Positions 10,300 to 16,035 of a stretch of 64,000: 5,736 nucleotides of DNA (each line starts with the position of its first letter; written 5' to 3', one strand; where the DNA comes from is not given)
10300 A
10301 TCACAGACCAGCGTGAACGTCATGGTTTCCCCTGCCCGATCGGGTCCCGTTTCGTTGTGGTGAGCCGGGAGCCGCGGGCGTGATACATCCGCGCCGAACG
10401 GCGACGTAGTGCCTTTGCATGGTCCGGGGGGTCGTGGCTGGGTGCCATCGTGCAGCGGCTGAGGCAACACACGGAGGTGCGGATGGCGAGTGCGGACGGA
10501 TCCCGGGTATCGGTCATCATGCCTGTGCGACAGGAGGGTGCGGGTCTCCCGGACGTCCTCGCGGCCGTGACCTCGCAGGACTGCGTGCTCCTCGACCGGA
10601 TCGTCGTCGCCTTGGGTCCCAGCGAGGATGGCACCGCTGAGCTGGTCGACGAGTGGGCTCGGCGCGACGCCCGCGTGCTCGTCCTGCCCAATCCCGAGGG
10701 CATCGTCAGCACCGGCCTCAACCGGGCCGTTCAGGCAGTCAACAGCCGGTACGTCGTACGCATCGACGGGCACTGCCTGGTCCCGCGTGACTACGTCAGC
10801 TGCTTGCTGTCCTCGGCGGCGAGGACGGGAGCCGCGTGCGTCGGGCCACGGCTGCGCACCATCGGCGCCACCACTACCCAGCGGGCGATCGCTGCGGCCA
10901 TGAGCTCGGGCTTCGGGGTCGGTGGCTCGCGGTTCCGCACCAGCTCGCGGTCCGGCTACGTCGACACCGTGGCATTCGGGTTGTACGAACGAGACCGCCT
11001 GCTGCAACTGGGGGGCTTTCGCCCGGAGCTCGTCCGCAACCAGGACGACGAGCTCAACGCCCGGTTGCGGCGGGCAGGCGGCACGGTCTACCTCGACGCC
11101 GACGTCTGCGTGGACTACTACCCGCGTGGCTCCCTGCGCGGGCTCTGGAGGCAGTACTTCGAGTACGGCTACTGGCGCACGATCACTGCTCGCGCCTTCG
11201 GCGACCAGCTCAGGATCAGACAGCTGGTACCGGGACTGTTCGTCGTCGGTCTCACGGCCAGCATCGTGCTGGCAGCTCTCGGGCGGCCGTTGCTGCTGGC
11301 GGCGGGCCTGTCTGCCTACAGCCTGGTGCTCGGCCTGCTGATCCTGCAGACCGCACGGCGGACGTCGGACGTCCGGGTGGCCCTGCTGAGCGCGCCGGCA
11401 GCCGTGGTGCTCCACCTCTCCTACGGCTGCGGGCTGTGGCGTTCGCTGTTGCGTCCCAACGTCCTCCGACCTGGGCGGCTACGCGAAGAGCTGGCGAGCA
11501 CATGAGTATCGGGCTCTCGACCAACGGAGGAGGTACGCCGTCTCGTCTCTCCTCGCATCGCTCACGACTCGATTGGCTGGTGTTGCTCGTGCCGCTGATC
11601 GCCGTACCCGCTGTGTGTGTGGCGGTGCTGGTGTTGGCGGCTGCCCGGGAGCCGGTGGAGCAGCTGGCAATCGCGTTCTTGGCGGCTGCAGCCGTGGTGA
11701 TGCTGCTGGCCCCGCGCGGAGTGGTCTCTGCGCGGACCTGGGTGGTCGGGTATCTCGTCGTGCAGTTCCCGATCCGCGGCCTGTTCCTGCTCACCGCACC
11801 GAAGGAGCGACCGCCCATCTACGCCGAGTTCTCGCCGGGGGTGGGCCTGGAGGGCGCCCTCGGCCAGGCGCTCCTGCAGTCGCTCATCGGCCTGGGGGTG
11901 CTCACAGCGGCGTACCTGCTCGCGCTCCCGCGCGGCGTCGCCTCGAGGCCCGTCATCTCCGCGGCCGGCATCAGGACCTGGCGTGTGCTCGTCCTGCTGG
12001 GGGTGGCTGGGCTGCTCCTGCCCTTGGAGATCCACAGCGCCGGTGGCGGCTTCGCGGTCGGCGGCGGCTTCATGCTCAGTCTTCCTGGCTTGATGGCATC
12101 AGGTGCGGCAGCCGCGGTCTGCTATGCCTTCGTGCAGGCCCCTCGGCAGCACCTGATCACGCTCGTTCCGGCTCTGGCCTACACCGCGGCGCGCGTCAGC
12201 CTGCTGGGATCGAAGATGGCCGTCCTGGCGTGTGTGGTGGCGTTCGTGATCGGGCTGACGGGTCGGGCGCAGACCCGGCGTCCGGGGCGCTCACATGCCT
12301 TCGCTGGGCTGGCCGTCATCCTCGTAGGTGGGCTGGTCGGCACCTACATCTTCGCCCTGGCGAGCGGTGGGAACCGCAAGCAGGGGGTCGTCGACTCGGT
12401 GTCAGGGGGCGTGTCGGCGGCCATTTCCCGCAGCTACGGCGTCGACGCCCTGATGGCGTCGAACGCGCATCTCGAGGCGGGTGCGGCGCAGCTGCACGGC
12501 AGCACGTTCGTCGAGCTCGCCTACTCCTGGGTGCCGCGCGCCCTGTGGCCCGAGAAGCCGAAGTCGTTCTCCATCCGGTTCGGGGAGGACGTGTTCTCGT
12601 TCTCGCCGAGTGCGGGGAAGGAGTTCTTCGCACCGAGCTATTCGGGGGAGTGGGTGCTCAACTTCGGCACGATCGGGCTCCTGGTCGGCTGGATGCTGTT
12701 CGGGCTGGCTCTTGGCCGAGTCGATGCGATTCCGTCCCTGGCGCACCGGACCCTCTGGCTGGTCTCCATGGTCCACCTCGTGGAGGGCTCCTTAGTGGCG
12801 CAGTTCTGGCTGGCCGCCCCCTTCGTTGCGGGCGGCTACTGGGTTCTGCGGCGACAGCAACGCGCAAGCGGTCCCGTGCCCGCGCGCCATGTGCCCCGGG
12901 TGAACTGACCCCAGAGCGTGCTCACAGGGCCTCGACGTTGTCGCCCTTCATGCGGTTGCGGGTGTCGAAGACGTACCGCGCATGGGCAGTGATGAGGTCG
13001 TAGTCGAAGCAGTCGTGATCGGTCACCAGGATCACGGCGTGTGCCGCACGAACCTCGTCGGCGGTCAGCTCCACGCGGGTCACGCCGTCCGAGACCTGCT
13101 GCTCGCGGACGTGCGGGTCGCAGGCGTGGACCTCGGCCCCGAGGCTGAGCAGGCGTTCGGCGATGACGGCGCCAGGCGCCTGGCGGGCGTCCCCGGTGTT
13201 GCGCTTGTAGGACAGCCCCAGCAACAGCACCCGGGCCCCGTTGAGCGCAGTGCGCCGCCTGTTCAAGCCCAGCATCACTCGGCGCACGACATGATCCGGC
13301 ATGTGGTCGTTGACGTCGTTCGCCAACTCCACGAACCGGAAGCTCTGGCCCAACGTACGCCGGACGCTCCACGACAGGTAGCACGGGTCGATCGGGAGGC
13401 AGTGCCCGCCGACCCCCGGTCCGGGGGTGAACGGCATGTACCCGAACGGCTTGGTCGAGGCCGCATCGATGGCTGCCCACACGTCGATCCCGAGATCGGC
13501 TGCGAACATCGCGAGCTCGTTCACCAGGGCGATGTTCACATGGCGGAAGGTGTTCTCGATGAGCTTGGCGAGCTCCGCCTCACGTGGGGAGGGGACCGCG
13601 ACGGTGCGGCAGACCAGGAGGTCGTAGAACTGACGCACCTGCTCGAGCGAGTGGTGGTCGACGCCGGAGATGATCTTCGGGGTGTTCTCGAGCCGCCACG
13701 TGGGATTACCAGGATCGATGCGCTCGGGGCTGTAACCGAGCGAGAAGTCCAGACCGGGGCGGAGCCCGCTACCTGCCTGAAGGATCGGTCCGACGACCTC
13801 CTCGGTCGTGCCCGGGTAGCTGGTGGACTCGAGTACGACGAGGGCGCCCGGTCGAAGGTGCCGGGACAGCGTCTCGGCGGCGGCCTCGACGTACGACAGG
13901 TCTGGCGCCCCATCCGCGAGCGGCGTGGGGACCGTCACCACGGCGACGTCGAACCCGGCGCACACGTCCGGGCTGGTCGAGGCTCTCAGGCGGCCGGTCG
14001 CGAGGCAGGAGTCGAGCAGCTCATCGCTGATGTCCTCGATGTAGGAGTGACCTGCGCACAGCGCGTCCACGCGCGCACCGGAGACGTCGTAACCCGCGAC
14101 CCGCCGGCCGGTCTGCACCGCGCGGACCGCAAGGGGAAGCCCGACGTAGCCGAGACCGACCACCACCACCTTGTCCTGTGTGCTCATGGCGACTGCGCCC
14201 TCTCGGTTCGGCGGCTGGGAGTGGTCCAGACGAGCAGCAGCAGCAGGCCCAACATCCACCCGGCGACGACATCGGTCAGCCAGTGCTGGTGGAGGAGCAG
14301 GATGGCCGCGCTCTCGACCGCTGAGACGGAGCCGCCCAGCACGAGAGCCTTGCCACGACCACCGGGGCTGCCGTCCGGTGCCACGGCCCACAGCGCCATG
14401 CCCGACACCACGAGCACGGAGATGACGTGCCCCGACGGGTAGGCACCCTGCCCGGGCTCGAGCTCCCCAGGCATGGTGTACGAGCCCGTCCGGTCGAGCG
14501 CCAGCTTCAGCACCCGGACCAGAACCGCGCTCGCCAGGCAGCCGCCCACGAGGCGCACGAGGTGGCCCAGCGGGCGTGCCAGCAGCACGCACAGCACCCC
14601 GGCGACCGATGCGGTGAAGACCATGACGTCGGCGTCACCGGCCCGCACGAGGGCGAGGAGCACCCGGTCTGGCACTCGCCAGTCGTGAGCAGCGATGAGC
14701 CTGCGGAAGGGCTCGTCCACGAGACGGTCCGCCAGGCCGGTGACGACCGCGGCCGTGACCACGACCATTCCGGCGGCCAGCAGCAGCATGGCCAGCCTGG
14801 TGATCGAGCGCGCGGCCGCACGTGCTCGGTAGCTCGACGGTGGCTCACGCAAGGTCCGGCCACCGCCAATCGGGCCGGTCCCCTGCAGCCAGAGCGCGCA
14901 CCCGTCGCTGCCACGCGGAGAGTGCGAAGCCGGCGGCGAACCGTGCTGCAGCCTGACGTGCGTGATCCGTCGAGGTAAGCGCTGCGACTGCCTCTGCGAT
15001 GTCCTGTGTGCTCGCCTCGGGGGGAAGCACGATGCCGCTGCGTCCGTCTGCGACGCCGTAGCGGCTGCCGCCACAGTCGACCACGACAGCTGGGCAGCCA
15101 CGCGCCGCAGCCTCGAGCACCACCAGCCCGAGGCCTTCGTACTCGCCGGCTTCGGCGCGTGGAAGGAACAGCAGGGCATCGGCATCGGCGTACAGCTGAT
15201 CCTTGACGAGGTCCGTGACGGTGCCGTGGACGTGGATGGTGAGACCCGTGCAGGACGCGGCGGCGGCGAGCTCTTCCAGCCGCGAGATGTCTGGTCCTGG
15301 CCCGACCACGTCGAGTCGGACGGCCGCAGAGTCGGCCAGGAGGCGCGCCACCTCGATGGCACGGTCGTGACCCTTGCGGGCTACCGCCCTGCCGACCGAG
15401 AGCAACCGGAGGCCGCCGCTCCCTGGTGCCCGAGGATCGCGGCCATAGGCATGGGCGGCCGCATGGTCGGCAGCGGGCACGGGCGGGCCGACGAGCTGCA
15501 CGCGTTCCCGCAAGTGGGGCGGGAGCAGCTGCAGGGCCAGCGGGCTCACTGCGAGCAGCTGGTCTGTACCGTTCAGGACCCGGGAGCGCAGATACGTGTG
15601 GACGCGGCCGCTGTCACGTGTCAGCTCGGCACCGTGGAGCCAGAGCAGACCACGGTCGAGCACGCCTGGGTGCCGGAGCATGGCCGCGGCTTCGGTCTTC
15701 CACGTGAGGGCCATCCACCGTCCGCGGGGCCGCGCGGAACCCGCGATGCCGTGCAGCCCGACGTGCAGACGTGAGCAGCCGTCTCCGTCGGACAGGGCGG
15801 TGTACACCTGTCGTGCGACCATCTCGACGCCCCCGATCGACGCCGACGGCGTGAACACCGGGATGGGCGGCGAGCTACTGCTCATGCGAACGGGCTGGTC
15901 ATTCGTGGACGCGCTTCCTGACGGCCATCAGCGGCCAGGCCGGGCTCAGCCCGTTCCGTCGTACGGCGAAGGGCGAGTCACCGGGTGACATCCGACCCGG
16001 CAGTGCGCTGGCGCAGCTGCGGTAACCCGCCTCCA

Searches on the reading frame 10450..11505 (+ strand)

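Call 36: search_protein_families(library=pfam, proteins=[window:10450-11505:+], max_evalue=0.001)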
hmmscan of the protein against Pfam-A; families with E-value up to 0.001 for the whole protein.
window:10450-11505:+ (351 aa): 2 families
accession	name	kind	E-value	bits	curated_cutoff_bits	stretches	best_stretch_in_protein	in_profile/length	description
PF00535.33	Glycos_transf_2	-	3.7e-17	63.2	23.3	1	21-158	1-140/168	Glycosyl transferase family 2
PF13641.12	Glyco_tranf_2_3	-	2.3e-09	38.1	27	1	19-235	2-223/230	Glycosyltransferase like family 2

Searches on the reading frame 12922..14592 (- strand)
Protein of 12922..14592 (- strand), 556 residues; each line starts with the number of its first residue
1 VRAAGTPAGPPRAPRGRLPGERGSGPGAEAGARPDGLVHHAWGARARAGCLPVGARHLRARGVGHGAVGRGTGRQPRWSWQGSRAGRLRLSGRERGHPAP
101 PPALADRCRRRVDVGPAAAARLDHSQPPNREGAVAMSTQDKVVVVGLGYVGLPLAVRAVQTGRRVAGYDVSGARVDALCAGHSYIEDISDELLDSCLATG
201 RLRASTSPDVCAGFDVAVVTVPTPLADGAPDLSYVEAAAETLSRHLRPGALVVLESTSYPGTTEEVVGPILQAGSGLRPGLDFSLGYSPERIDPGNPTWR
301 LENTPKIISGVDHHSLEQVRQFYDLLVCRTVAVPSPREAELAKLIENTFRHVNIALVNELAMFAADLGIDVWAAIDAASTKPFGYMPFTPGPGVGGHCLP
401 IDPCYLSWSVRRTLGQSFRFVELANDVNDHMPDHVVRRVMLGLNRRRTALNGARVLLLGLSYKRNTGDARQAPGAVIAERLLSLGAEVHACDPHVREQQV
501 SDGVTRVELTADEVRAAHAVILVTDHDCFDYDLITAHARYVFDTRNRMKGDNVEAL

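Call 36: search_protein_families(library=pfam, proteins=[window:12922-14592:-], max_evalue=0.001)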
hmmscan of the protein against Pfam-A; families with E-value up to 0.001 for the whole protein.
window:12922-14592:- (556 aa): 5 families
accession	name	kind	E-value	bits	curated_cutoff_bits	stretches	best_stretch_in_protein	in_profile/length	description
PF03721.20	UDPG_MGDP_dh_N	-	9.9e-38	130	27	1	141-318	2-182/187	UDP-glucose/GDP-mannose dehydrogenase family, NAD binding domain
PF00984.24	UDPG_MGDP_dh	-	1e-27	96.5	25.4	1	337-429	1-93/94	UDP-glucose/GDP-mannose dehydrogenase family, central domain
PF03720.21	UDPG_MGDP_dh_C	-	2.7e-20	73.1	30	1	456-548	1-101/103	UDP-glucose/GDP-mannose dehydrogenase family, UDP binding domain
PF03446.21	NAD_binding_2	-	8.7e-08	32.8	21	1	141-267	1-104/161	NAD binding domain of 6-phosphogluconate dehydrogenase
PF02826.25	2-Hacid_dh_C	-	0.00036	20.4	25.1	0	138-176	35-73/178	D-isomer specific 2-hydroxyacid dehydrogenase, NAD binding domain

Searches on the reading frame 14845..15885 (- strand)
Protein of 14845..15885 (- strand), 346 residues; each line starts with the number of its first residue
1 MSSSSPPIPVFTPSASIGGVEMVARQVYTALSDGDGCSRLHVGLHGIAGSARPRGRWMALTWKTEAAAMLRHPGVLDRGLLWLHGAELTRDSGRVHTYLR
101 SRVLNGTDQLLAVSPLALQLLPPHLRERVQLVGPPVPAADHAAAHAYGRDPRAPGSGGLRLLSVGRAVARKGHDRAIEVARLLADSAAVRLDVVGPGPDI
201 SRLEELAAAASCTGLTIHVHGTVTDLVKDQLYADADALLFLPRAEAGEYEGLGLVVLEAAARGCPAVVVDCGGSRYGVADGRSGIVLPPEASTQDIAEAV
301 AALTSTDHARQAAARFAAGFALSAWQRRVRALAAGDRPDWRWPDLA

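Call 50: search_protein_families(library=pfam, proteins=[window:14845-15885:-], max_evalue=0.1)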
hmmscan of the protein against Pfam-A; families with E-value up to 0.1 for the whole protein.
window:14845-15885:- (346 aa): 4 families
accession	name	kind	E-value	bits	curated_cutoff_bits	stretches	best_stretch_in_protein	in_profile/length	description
PF00534.26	Glycos_transf_1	-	2.8e-23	82.8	26.4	1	160-313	17-165/172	Glycosyl transferases group 1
PF13692.12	Glyco_trans_1_4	-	2e-22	80.4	27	1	160-304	3-140/142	Glycosyl transferases group 1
PF20706.3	GT4-conflict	-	1.7e-07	31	26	1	94-281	134-323/385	Family 4 Glycosyltransferase in conflict systems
PF13524.12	Glyco_trans_1_2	-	0.0041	17.5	25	1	189-330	15-140/144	Glycosyl transferase-like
